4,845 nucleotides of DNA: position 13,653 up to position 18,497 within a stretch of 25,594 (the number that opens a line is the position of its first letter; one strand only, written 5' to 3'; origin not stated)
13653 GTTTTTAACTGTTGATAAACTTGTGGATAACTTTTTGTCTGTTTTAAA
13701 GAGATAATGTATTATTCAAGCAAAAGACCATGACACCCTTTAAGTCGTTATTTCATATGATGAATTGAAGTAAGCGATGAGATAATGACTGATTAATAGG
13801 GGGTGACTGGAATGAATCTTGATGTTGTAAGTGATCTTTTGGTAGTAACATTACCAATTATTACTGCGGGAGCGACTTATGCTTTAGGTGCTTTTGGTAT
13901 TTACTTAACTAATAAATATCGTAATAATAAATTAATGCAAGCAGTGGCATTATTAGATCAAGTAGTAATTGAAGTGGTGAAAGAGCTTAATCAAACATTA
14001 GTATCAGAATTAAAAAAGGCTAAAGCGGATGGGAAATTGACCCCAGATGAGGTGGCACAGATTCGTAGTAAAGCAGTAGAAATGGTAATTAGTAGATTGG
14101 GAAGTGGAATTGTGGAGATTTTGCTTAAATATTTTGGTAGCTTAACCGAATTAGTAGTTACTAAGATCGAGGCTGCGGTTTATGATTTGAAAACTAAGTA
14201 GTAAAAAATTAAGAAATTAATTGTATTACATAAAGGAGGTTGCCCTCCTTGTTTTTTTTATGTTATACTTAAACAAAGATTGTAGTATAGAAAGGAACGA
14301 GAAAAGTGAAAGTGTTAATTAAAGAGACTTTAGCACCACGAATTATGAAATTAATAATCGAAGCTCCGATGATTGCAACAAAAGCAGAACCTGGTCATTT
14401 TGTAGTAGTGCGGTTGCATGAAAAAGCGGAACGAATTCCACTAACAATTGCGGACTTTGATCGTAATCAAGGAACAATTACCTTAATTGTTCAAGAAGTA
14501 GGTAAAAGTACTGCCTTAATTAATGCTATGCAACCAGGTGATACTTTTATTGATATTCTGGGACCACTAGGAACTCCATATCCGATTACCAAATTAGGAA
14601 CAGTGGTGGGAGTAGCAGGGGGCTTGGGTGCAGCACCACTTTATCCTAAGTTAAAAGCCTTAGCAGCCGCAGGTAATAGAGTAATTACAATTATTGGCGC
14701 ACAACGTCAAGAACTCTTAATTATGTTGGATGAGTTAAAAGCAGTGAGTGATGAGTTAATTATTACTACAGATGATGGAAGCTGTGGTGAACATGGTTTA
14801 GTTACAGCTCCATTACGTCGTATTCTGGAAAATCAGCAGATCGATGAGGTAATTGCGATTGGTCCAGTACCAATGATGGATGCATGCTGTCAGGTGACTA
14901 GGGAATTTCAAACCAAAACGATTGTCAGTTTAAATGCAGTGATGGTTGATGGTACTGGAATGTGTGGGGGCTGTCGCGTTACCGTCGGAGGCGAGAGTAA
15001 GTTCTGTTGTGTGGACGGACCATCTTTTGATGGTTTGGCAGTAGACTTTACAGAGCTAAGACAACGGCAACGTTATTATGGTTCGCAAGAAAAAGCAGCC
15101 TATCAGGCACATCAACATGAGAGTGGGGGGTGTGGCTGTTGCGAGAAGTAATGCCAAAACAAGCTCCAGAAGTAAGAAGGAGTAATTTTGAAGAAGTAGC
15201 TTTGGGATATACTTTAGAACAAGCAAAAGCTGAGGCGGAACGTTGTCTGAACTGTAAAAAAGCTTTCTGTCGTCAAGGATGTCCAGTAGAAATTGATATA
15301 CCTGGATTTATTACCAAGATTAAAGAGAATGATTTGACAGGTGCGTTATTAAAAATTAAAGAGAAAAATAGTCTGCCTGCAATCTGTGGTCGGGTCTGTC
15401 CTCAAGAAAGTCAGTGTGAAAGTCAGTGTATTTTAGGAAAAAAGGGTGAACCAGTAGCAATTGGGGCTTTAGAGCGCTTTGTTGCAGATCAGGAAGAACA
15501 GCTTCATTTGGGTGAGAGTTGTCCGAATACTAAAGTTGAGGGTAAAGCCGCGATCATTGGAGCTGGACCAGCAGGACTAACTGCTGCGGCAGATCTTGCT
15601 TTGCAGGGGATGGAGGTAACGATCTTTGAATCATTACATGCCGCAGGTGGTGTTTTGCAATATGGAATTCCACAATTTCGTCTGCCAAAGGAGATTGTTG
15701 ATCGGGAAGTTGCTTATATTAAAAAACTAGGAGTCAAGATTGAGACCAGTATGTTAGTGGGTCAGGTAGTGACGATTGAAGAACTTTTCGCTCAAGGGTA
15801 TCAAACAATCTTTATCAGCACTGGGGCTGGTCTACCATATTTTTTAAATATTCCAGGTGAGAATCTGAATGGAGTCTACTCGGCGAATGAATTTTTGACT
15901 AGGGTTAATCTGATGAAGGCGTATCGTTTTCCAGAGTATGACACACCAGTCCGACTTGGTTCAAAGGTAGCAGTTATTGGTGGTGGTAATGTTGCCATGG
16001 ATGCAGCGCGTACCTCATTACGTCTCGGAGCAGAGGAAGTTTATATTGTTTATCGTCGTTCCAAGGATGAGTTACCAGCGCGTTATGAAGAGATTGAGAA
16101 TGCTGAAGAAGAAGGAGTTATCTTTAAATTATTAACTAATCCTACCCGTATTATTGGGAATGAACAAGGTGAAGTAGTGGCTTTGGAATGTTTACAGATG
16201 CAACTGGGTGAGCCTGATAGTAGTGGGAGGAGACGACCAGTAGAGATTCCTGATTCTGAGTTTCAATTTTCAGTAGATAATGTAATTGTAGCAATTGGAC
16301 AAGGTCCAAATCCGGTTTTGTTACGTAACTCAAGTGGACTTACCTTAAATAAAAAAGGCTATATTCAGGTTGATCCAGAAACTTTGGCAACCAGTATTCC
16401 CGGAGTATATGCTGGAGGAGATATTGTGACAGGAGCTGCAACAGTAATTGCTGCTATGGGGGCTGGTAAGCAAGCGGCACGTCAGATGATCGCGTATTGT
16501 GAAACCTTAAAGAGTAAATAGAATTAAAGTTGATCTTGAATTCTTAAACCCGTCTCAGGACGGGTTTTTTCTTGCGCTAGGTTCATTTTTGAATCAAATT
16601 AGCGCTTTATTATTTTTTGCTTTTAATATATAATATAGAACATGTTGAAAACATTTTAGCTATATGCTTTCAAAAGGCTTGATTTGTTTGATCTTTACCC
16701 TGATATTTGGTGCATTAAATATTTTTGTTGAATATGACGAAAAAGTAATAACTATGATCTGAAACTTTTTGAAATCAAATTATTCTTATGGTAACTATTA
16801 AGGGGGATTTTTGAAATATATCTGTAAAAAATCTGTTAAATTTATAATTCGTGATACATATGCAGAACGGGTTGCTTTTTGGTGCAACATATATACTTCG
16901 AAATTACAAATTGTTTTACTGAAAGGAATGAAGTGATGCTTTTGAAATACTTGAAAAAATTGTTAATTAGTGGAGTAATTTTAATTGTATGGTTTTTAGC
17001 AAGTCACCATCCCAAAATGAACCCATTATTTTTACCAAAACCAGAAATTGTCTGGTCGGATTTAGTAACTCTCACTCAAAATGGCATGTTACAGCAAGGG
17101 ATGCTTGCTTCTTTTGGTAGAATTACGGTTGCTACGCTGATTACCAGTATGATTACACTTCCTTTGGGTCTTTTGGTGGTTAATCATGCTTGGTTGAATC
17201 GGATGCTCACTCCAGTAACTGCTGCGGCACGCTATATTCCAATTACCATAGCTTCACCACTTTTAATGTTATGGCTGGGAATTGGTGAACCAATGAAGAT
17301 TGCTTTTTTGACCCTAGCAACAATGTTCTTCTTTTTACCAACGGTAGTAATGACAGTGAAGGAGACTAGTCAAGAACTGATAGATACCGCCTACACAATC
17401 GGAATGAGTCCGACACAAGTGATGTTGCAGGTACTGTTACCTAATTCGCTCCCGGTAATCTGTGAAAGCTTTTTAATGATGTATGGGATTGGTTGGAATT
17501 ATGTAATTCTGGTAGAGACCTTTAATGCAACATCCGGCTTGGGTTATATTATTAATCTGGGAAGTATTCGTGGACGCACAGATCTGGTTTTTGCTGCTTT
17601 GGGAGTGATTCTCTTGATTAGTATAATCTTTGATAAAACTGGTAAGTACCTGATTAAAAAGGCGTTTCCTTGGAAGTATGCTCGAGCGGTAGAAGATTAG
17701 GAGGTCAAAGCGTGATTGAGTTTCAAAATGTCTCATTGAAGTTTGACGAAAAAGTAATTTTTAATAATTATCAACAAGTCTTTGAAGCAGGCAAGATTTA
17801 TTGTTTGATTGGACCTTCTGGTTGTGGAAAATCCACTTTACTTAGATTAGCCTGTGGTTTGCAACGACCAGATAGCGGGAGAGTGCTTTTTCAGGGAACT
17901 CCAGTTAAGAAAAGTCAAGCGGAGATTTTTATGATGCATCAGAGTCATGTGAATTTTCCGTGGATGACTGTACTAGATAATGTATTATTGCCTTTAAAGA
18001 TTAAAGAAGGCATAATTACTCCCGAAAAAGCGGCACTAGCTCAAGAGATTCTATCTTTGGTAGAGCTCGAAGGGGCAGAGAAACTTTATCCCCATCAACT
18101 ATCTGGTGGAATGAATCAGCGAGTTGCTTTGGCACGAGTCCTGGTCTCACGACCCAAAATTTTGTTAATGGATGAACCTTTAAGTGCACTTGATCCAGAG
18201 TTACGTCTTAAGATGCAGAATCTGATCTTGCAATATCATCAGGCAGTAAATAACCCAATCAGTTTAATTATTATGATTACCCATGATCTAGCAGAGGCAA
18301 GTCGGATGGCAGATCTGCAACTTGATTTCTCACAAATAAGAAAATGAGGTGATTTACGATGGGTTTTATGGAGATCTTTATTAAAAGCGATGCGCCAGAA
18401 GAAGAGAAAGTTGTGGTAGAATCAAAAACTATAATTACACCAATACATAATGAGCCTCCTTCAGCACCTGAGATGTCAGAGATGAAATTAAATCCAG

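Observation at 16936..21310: Five-gene operon joining a TauABC-type ABC system with PspA-like and coiled-coil proteins: candidate undescribed envelope system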

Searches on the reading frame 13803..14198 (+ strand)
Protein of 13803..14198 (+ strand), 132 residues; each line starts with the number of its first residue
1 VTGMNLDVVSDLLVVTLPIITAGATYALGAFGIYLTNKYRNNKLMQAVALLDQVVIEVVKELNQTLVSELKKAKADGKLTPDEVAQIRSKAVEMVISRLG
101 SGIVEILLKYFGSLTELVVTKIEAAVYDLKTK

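Call 58: search_protein_families(library=pfam, proteins=[window:13803-14198:+], max_evalue=0.001)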
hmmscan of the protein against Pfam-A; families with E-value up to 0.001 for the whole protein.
window:13803-14198:+ (132 aa): 0 families

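Call 78: search_protein_families(library=phrogs, proteins=[window:13803-14198:+], max_evalue=0.001)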
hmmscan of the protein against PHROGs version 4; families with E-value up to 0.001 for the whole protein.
window:13803-14198:+ (132 aa): 2 families
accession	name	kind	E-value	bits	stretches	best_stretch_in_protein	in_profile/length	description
phrog_36209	-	lysis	1.6e-09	39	1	40-131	52-143/162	holin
phrog_13712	-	lysis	6.8e-09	36.9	1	7-131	10-131/175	holin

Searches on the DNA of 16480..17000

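Call 74: search_rna_families(source=window, start=16480, end=17000, threshold=evalue, max_evalue=1)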
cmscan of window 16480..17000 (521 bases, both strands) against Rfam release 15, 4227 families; matches with E-value up to 1: 5.
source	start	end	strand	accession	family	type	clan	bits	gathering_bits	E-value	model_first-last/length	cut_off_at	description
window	16602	16643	+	RF03813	MIR8041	Gene; miRNA;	-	20.1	80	0.24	1-71/71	no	MIR8041 microRNA precursor family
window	16545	16634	-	RF00624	P9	Gene;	-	20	43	0.066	1-74/74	no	Pseudomonas sRNA P9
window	16480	16571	+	RF02766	Ysr49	Gene; sRNA;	-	18.1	95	0.46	16-124/124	5'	Yersinia sRNA 49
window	16537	16573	+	RF02278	Betaproteobacteria_toxic_sRNA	Gene; sRNA;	-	16.6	50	0.91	1-64/64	no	Betaproteobacteria toxic small RNA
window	16730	16793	+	RF01642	ceN54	Gene; snRNA; snoRNA; CD-box;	-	16.3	60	0.88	1-68/68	no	Caenorhabditis snoRNA ceN54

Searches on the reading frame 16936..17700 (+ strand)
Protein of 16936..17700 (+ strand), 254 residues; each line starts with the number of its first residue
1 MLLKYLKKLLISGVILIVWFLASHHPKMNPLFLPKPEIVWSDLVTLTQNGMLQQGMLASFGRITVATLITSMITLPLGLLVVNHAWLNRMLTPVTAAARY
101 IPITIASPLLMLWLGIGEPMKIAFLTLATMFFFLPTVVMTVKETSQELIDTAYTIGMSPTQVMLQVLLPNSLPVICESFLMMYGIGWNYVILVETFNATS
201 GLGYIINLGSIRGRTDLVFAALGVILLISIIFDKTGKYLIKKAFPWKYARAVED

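Call 3: search_protein_families(library=pfam, proteins=[window:16936-17700:+], max_evalue=0.1)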
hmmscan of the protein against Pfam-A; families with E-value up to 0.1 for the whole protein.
window:16936-17700:+ (254 aa): 3 families
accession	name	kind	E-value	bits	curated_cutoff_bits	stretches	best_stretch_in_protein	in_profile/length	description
PF00528.27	BPD_transp_1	-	2.9e-19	69.9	26.4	1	76-239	3-178/184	Binding-protein-dependent transport system inner membrane component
PF11145.14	DUF2921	-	0.0023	18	27.5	1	72-165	125-186/236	Transmembrane E3 ligase/DUF2921 transmembrane domain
PF14960.11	ATP_synth_reg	-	0.055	13.4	25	0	200-230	12-42/50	ATP synthase regulation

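Call 4: search_protein_families(library=ncbifam, proteins=[window:16936-17700:+], max_evalue=0.1)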
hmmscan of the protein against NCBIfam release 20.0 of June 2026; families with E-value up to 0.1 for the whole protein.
window:16936-17700:+ (254 aa): 12 families
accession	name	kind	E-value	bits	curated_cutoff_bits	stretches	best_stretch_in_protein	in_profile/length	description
NF040733.1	ABC_perm_U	equivalog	1.6e-30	106.4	295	1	5-248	8-250/251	ABC transporter permease subunit SaoP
NF007545.0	PRK10160.1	equivalog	2.1e-30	106.1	342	1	13-247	32-271/275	taurine ABC transporter permease TauC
NF008470.0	PRK11365.1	equivalog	1.6e-25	90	347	1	10-250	16-256/263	aliphatic sulfonate ABC transporter permease SsuC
TIGR01183.1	ntrB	equivalog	4.9e-11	42.7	209.05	1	48-222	12-185/202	nitrate ABC transporter permease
NF008196.0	PRK10952.1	equivalog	2.3e-09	36.5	439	1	43-237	134-326/356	glycine betaine/L-proline ABC transporter permease ProW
TIGR03416.1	ABC_choXWV_perm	equivalog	2.6e-09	36.9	363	1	43-234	76-265/267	choline ABC transporter permease subunit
NF007047.0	PRK09500.1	equivalog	7.2e-06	25.8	326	1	60-199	68-208/257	spermidine/putrescine ABC transporter permease PotC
TIGR02141.1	modB_ABC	equivalog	0.00048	19.8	182.6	1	64-183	8-145/208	molybdate ABC transporter permease subunit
TIGR01097.1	PhnE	equivalog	0.00062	19.3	216.7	1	52-238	57-246/252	phosphonate ABC transporter, permease protein PhnE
TIGR02139.1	permease_CysT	equivalog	0.003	17.2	246.1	1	125-183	135-197/265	sulfate ABC transporter permease subunit CysT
NF008049.0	PRK10782.1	subfamily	0.008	15.9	212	1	72-229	29-199/217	methionine ABC transporter permease MetI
NF043073.1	MMSYN1_0195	equivalog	0.035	12.2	1250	1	108-177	113-186/1021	spermidine/putrescine ABC transporter permease/substrate-binding protein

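Call 77: search_protein_families(library=padloc, proteins=[window:16936-17697:+], max_evalue=0.01)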
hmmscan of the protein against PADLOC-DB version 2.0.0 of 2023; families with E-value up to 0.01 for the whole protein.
window:16936-17697:+ (254 aa): 0 families

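Call 78: search_protein_families(library=phrogs, proteins=[window:16936-17697:+], max_evalue=0.001)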
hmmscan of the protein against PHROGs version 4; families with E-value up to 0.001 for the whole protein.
window:16936-17697:+ (254 aa): 2 families
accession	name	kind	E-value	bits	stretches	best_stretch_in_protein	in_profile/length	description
phrog_6743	-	unknown function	2.8e-44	152.9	1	4-249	299-537/582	-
phrog_1577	-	unknown function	0.00027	20.8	1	79-229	347-503/528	-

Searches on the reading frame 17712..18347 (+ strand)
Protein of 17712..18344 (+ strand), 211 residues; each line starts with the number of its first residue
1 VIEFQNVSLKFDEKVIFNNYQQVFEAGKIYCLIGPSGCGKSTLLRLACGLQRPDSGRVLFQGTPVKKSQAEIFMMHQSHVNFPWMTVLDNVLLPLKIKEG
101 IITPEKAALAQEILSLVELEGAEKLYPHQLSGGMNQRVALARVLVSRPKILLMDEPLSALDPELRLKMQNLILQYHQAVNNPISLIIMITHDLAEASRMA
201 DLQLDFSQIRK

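Call 3: search_protein_families(library=pfam, proteins=[window:17736-18347:+], max_evalue=0.1)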
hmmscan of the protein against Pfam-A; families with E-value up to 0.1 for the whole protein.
window:17736-18347:+ (203 aa): 18 families
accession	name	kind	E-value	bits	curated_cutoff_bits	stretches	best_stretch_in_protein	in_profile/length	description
PF00005.33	ABC_tran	-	5.3e-32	111.7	25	1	11-149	3-136/137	ABC transporter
PF13304.12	AAA_21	-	1.7e-09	38.6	27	2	95-185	219-300/304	AAA domain, putative AbiEii toxin, Type IV TA system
PF03215.21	Rad17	-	0.00011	22.7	23.8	1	20-38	46-64/186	Rad17 P-loop domain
PF02463.25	SMC_N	-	0.00042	20.2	40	1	19-170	24-189/220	RecF/RecN/SMC N terminal domain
PF25199.1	nSTAND_NTPase5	-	0.00045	20.5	34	1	13-83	35-105/145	Novel STAND NTPase 5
PF13401.12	AAA_22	-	0.00097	19.9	27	1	20-147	6-92/130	AAA domain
PF00004.35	AAA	-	0.0021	18.9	21.2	0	23-41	2-20/131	ATPase family associated with various cellular activities (AAA)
PF03193.22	RsgA_GTPase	-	0.0026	18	30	1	14-38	102-125/174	RsgA GTPase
PF13555.12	AAA_29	-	0.0031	17.6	27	1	15-36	18-39/61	P-loop containing region of AAA domain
PF13191.12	AAA_16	-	0.0063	17.5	32.6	1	13-55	17-59/167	AAA ATPase domain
PF07728.20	AAA_5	-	0.021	15.2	22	1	23-42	3-22/139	AAA domain (dynein-related subfamily)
PF01637.24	ATPase_2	-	0.027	14.7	33.2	1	19-50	20-51/225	ATPase domain predominantly from Archaea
PF02562.22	PhoH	-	0.035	14.1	27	0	11-44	11-43/205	PhoH-like protein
PF24389.1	ORC-CDC6-like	-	0.041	13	27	1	12-38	26-51/571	ORC-CDC6-like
PF13521.12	AAA_28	-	0.049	14.3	27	0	22-37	2-17/164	AAA domain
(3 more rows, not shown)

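Call 4: search_protein_families(library=ncbifam, proteins=[window:17736-18347:+], max_evalue=0.1)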
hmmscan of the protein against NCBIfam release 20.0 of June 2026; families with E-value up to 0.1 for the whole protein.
window:17736-18347:+ (203 aa): 198 families (the best 25 are shown)
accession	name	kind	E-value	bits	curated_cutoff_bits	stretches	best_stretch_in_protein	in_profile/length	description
TIGR01187.1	potA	subfamily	2.6e-49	168.1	355.6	1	24-193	1-169/325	polyamine ABC transporter ATP-binding protein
TIGR03265.1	PhnT2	equivalog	1.7e-47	162.4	457.7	1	3-193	14-203/353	putative 2-aminoethylphosphonate ABC transporter ATP-binding protein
NF040729.1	ABC_ATP_SaoA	equivalog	8.9e-47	159.6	360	1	9-196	21-204/248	ABC transporter ATP-binding protein SaoA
NF006987.0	PRK09452.1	equivalog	9.8e-46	156.1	482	1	2-193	26-216/378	spermidine/putrescine ABC transporter ATP-binding protein PotA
NF008513.0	PRK11432.1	equivalog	8.7e-45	153.1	496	1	2-194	15-206/351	ferric ABC transporter ATP-binding protein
TIGR01186.1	proV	subfamily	5e-44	150.9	326.6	1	10-193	10-198/363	betaine/proline/choline family ABC transporter ATP-binding protein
NF008421.0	PRK11248.1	equivalog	8.7e-44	149.9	357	1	4-192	12-196/255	taurine ABC transporter ATP-binding subunit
NF008420.0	PRK11247.1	equivalog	2.6e-43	148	395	1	2-194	21-203/257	aliphatic sulfonates ABC transporter ATP-binding protein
NF043075.1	MMSYN1_0197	equivalog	2.9e-43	148.1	550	1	2-193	11-201/341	spermidine/putrescine ABC transporter ATP-binding protein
TIGR00968.1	3a0106s01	subfamily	4.6e-43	147.4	342.75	1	3-193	10-199/237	sulfate ABC transporter ATP-binding protein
TIGR01184.1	ntrCD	subfamily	7.8e-43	146.7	291.8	1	16-193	8-183/230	nitrate ABC transporter ATP-binding protein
NF008621.0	PRK11607.1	equivalog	2.1e-42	145.3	613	1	3-192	29-217/377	putrescine ABC transporter ATP-binding subunit PotG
TIGR03258.1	PhnT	equivalog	8.3e-41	140.2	499.15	1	3-193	18-208/359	2-aminoethylphosphonate ABC transport system ATP-binding subunit PhnT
NF008653.0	PRK11650.1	subfamily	2.6e-38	132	432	1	14-193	25-203/357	sn-glycerol-3-phosphate ABC transporter ATP-binding protein UgpC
NF008105.0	PRK10851.1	equivalog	3.2e-37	128.1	502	1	3-194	12-206/362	sulfate/thiosulfate ABC transporter ATP-binding protein CysA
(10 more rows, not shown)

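Call 77: search_protein_families(library=padloc, proteins=[window:17712-18344:+], max_evalue=0.01)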
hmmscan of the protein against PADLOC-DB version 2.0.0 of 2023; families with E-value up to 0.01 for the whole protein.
window:17712-18344:+ (211 aa): 15 families
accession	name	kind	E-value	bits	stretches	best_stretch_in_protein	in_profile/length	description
PDLC04135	mad3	-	1.3e-29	101.9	2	110-207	244-338/374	mads_3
PDLC02980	AriA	-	1.9e-09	35.9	2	80-192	196-299/304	-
PDLC02914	ATPase-Toprim_I-B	-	1.6e-06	25.6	1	24-71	22-61/443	-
PDLC04164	AriA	-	5e-06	24.3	1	111-191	153-231/253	-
PDLC04140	mad8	-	1.9e-05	22.3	1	17-163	18-207/314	mads_8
PDLC04213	HEC-02A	-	0.00011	19.9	0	9-79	6-70/337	-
PDLC00281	PtuA1|PtuA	-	0.00037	17.7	1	4-68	17-79/448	AAA ATPase domain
PDLC02335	AbiLi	-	0.0005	17.2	0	130-193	176-238/326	AbiLi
PDLC00293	PtuA1|PtuA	-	0.00074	16.6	0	125-192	311-382/527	AAA ATPase domain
PDLC04175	HEC-01A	-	0.00097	16.3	0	122-163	241-284/363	-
PDLC02981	AriAB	-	0.0023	14.7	0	28-44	24-40/694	-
PDLC04570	PDC-M31A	-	0.003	14.7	0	20-45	14-39/395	-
PDLC00274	PtuA1|PtuA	-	0.0031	14.9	0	29-46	36-53/438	AAA ATPase domain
PDLC04214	HEC-02A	-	0.0073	13.6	0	144-177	234-267/338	-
PDLC04146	HEC-02B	-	0.0091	13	0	9-67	5-62/344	-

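Call 78: search_protein_families(library=phrogs, proteins=[window:17712-18344:+], max_evalue=0.001)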
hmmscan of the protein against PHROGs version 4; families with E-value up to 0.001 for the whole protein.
window:17712-18344:+ (211 aa): 5 families
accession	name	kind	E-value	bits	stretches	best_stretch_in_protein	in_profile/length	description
phrog_293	-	moron, auxiliary metabolic gene and host takeover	5.8e-63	214.3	1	1-201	136-337/1058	ABC transporter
phrog_2392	-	moron, auxiliary metabolic gene and host takeover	4.2e-29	102.4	1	2-196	480-679/726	ABC transporter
phrog_23675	-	unknown function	2.9e-15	57.3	1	110-201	21-106/143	-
phrog_11143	-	unknown function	1.3e-05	25.4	0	107-181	86-162/357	-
phrog_21263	-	unknown function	9.3e-05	21.6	0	129-205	827-901/940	-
